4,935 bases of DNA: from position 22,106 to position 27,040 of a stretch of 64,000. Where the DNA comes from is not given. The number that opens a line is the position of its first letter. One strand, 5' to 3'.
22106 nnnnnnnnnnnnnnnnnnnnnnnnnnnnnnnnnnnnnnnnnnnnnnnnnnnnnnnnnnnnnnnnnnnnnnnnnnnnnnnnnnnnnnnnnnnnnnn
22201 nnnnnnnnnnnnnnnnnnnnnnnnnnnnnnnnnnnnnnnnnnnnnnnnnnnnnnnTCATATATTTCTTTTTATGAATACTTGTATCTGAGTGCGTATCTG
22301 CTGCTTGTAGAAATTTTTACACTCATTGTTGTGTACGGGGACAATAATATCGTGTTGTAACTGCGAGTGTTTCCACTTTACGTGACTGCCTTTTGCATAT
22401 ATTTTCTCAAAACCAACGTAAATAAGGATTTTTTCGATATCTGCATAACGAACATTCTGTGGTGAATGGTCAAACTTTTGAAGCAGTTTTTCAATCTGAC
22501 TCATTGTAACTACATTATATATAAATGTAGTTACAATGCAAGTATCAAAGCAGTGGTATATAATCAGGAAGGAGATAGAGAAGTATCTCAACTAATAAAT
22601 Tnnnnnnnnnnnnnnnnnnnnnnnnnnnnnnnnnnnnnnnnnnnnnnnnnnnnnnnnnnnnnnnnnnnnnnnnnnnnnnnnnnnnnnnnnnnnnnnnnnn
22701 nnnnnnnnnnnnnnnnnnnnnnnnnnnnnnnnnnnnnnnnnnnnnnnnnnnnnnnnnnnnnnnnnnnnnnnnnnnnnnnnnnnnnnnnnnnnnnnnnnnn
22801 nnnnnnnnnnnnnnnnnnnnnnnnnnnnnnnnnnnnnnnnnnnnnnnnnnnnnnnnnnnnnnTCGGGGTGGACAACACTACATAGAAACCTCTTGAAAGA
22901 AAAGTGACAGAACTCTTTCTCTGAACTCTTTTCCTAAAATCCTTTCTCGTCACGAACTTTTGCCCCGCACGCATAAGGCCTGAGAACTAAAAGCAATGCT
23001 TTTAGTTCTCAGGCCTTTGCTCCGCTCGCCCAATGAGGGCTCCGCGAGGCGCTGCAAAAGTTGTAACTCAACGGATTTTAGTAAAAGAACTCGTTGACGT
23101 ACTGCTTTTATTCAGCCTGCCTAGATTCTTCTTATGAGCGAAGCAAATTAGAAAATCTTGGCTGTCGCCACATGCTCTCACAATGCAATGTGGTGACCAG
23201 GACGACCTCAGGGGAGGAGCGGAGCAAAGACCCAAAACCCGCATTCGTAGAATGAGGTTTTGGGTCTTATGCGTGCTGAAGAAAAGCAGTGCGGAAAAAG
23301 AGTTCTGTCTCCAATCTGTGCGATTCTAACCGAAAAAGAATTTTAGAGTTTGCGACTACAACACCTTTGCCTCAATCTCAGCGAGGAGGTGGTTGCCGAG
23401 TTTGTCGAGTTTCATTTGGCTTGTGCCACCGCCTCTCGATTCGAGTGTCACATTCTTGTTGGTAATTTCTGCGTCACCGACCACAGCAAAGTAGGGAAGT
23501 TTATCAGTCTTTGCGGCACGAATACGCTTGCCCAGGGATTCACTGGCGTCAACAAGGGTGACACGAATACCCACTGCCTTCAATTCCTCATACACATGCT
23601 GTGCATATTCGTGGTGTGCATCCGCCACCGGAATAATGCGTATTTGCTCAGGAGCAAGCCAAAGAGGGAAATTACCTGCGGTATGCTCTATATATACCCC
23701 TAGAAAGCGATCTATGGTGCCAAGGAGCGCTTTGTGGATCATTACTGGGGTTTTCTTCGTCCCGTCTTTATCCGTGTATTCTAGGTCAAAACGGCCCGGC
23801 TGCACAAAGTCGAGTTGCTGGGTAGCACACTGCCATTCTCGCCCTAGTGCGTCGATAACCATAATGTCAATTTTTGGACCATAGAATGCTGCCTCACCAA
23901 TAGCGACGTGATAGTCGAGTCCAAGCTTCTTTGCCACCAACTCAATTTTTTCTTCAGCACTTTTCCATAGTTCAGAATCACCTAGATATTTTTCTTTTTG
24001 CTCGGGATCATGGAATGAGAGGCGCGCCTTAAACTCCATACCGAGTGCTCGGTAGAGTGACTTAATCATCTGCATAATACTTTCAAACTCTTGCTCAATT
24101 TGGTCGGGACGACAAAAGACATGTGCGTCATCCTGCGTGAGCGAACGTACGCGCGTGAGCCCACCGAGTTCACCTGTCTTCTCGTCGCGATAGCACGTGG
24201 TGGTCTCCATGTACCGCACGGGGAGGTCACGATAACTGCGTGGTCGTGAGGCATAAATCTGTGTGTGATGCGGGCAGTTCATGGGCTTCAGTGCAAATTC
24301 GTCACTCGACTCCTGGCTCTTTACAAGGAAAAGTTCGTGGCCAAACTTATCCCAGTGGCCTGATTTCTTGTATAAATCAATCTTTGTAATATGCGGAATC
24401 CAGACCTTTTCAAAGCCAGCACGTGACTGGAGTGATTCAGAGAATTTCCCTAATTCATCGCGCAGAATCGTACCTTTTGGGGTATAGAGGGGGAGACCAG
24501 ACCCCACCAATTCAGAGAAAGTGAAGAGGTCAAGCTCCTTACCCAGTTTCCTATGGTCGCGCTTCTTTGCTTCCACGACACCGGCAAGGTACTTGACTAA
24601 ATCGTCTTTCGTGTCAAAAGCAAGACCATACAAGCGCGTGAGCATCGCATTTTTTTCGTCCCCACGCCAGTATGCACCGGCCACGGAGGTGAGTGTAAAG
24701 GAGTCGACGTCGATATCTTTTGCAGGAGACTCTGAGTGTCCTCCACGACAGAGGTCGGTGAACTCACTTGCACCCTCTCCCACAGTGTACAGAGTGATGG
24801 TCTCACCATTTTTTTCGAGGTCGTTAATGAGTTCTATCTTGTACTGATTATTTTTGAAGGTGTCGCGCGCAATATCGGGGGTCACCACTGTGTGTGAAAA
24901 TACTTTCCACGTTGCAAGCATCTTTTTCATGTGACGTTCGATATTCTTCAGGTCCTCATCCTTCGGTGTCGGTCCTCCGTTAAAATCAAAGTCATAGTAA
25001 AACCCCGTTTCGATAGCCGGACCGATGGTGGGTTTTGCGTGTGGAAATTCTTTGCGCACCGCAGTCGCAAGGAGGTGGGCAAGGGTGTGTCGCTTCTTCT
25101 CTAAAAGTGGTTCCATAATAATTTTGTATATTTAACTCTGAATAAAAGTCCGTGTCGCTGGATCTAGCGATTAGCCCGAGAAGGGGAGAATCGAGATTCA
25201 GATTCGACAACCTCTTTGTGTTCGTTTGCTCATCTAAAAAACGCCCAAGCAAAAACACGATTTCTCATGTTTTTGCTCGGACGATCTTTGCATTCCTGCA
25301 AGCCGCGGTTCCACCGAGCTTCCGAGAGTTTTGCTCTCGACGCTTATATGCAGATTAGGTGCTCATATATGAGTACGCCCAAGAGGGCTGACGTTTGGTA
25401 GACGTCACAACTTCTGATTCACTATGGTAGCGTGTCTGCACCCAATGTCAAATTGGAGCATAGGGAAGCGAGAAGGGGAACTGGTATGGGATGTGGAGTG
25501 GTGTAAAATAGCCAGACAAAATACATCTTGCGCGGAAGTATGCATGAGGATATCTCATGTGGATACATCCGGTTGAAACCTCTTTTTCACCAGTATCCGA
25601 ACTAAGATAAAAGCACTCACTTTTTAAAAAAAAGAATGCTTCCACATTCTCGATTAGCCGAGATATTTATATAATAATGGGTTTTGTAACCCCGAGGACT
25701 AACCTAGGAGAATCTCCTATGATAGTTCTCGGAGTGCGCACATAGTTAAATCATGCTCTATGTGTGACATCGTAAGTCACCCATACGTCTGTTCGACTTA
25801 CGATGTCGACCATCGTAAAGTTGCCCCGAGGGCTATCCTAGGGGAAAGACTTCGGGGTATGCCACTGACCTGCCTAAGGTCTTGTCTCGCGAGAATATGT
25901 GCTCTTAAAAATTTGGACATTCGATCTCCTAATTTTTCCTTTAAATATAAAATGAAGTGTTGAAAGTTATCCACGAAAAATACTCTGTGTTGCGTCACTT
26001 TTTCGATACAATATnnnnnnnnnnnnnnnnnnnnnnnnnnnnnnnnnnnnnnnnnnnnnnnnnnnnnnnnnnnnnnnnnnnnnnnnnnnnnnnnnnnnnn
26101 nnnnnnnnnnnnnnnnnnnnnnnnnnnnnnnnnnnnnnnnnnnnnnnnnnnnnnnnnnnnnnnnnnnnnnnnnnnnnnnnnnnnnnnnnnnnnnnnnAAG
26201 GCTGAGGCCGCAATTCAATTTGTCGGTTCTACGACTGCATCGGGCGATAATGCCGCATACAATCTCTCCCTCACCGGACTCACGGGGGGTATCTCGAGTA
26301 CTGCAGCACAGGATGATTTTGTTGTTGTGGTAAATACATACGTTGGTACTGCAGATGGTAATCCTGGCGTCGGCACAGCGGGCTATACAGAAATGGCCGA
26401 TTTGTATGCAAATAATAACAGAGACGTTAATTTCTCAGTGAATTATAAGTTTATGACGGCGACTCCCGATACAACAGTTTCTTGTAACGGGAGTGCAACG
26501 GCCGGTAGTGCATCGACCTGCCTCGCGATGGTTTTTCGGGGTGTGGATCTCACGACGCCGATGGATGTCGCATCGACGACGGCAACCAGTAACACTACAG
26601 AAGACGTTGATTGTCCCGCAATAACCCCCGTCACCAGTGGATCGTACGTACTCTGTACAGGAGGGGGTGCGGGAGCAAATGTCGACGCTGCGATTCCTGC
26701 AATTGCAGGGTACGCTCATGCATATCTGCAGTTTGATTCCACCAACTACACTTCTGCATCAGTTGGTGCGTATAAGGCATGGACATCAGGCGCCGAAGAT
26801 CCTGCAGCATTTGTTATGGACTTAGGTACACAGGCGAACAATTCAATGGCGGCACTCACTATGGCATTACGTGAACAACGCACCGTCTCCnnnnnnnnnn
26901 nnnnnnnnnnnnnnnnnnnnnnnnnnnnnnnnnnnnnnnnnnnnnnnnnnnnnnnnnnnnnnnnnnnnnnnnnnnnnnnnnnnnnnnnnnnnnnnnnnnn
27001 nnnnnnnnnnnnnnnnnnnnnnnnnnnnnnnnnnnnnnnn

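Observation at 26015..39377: Giant (about 4450 aa) secreted LamG/propeller-repeat surface protein, the dominant accessory feature of the window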

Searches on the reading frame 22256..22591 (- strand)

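Call 97: search_protein_families(library=pfam, proteins=[window:22256-22591:-], max_evalue=0.01)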
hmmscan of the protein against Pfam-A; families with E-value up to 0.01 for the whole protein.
window:22256-22591:- (111 aa): 1 family
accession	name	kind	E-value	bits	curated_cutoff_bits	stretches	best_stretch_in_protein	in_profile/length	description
PF07927.17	HicA_toxin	-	1.2e-10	41.8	27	1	50-104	2-57/58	HicA toxin of bacterial toxin-antitoxin,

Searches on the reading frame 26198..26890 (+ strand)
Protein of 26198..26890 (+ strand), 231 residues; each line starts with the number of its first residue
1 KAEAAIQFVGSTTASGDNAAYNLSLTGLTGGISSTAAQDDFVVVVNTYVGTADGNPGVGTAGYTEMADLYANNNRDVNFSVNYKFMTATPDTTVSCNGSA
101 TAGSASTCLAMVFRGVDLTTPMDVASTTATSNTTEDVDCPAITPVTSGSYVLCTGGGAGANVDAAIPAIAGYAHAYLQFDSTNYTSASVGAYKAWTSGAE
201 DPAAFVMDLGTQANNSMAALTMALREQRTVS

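Call 59: search_solved_structures(query=A3, max_evalue=10, show_alignments=2)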
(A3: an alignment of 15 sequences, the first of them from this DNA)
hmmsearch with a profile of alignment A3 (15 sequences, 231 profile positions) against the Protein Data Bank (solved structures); distinct sequences matched with E-value up to 10: 4.
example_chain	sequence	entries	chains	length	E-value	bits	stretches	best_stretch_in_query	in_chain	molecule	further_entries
5g06_I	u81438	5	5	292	0.22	14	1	146-176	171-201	EXOSOME COMPLEX COMPONENT CSL4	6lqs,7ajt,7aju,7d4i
5c0w_I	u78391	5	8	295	0.23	14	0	146-176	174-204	Exosome complex component CSL4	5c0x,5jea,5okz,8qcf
4oo1_I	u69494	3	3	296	0.23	14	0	146-176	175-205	Exosome complex component CSL4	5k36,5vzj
4ifd_I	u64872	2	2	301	0.24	13.9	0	146-176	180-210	Exosome complex component CSL4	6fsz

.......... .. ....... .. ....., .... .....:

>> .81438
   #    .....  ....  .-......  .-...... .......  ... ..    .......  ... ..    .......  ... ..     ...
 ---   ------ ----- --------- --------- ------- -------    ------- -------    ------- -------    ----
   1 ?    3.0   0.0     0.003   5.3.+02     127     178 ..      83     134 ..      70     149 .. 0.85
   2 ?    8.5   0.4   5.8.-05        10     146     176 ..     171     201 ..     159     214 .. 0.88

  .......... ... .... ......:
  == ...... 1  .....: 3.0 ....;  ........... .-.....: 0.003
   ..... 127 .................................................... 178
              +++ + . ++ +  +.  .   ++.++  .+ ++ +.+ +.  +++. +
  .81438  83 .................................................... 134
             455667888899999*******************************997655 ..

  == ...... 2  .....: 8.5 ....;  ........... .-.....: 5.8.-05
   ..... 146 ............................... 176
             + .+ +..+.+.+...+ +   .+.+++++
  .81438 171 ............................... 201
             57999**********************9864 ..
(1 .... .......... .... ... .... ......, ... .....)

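Call 65: predict_structure(alignment_id=A3)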
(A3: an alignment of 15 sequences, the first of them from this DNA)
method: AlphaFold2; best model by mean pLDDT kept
length: 231 residues; sequences in the alignment: 15
mean_pLDDT: 90.8   pTM: 0.90
mean pLDDT of the five models: 90.8, 87.7, 86.9, 85.6, 84.6
residues with pLDDT >= 90: 166; 70-90: 54; 50-70: 9; < 50: 2
segments of 3 or more residues with pLDDT < 50: none
pLDDT, mean of each block of 10 residues (from residue 1): 79 89 95 97 96 91 96 93 97 92 90 96 94 89 93 94 76 91 89 93 87 89 86 46
secondary structure, 60 per line:
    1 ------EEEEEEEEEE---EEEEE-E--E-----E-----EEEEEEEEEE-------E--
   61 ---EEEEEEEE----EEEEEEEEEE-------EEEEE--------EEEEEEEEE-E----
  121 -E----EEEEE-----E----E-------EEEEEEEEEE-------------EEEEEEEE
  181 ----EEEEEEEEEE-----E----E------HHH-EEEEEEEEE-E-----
elements in order: E7-16 E20-24 E41-50 E64-71 E76-85 E93-97 E106-114 E127-131 E150-159 E173-180 E185-194 E216-224

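Call 67: fold_search(model_id=the predicted structure, library=pdb)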
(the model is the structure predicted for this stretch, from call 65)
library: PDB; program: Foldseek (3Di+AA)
matches with E <= 10: 784; with E <= 0.001: 7
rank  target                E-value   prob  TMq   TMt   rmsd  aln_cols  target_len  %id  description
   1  1w8x_J                3.6e-04  0.28  0.22  0.15  15.8       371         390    9  Structural analysis of PRD1 (released 2004-11-11)
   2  6q5u_G                6.7e-04  0.28  0.23  0.16  16.0       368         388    9  High resolution electron cryo-microscopy structure of the bacteriophage PR772 (released 2019-06-19)
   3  6q5u_B                7.1e-04  0.28  0.24  0.17  15.6       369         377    9  High resolution electron cryo-microscopy structure of the bacteriophage PR772 (released 2019-06-19)
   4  6q5u_D                8.2e-04  0.33  0.24  0.17  15.0       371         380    8  High resolution electron cryo-microscopy structure of the bacteriophage PR772 (released 2019-06-19)
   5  1w8x_G                8.2e-04  0.21  0.23  0.16  15.9       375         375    9  Structural analysis of PRD1 (released 2004-11-11)
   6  1w8x_K                9.4e-04  0.15  0.19  0.13  16.7       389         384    8  Structural analysis of PRD1 (released 2004-11-11)
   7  1w8x_C                9.4e-04  0.14  0.19  0.13  16.9       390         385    8  Structural analysis of PRD1 (released 2004-11-11)
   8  1w8x_F                2.2e-03  0.12  0.19  0.13  16.5       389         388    8  Structural analysis of PRD1 (released 2004-11-11)
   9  1w8x_L                2.5e-03  0.16  0.22  0.16  15.8       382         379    8  Structural analysis of PRD1 (released 2004-11-11)
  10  6q5u_H                2.5e-03  0.14  0.22  0.15  17.4       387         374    7  High resolution electron cryo-microscopy structure of the bacteriophage PR772 (released 2019-06-19)
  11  1w8x_E                2.7e-03  0.12  0.19  0.13  16.9       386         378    8  Structural analysis of PRD1 (released 2004-11-11)
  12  1w8x_B                3.1e-03  0.16  0.23  0.15  16.0       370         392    9  Structural analysis of PRD1 (released 2004-11-11)
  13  1hx6_C                3.3e-03  0.14  0.20  0.15  15.6       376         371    8  P3, THE MAJOR COAT PROTEIN OF THE LIPID-CONTAINING BACTERIOPHAGE PRD1. (released 2001-01-24)
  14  1hqn_C                5.0e-03  0.13  0.22  0.16  16.5       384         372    8  THE SELENOMETHIONINE DERIVATIVE OF P3, THE MAJOR COAT PROTEIN OF THE LIPID-CONTAINING BACTERIOPHAGE PRD1. (released 2001-01-17)
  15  4xup_F                7.6e-03  0.07  0.17  0.14  28.7       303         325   12  Structure of the N-terminal CBM22-1-CBM22-2 tandem domain from Paenibacillus barcinonensis Xyn10C (released 2015-06-03)
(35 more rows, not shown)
